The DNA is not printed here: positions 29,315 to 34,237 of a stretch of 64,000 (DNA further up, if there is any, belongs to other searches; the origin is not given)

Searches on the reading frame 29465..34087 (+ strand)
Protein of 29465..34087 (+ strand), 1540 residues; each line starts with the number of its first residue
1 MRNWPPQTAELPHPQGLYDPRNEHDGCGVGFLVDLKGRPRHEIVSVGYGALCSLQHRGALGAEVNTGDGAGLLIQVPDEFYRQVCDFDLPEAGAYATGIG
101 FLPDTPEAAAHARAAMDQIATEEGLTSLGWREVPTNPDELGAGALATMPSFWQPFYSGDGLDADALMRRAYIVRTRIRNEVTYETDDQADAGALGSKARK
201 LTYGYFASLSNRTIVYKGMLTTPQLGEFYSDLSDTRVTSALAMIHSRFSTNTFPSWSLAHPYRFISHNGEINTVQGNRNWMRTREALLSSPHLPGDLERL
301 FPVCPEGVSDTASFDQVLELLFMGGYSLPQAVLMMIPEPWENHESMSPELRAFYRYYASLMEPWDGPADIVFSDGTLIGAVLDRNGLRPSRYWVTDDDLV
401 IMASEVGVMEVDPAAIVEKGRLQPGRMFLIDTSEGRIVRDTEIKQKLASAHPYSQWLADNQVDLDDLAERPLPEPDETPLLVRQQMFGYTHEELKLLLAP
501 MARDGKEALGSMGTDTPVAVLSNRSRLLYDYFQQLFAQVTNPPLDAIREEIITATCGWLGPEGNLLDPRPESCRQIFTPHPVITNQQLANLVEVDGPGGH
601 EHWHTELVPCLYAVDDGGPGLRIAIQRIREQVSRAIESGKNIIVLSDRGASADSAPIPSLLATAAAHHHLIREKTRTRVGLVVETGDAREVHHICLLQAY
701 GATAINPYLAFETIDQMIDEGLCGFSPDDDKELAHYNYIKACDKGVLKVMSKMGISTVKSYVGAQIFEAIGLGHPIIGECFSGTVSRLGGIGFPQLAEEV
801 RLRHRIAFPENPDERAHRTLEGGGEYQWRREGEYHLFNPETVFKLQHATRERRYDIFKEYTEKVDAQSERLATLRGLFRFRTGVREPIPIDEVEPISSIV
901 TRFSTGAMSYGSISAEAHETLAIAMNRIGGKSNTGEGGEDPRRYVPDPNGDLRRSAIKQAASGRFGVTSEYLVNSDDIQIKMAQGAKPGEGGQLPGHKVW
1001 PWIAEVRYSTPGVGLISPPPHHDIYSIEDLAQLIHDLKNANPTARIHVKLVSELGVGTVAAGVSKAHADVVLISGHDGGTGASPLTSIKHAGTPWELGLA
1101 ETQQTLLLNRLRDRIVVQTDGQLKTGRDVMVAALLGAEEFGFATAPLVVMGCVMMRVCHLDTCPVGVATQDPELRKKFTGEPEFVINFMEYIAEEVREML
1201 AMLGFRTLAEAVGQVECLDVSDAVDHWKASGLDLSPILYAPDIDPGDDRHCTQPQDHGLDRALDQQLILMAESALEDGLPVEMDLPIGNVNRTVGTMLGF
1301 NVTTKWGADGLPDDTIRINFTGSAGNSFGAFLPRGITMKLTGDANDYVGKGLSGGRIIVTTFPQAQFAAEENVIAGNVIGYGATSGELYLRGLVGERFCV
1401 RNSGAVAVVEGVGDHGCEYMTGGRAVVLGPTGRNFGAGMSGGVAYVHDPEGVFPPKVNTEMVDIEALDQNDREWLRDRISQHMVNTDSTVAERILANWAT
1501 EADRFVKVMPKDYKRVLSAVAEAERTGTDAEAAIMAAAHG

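Call 86: search_protein_families(library=pfam, proteins=[window:29465-34087:+], max_evalue=0.00001)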
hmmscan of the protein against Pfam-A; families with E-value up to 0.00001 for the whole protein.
window:29465-34087:+ (1540 aa): 4 families
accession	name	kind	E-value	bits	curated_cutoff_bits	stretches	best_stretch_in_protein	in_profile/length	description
PF00310.26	GATase_2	-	4.6e-170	566.3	19.9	1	27-456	1-420/420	Glutamine amidotransferases class-II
PF01645.23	Glu_synthase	-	3.1e-152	507.4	20.4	1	837-1205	3-368/369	Conserved region in glutamate synthase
PF04898.20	Glu_syn_central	-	5.1e-113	377.5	22.8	1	483-772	2-276/277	Glutamate synthase central domain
PF01493.24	GXGXG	-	8.6e-83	277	32.5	1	1286-1472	2-188/190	GXGXG motif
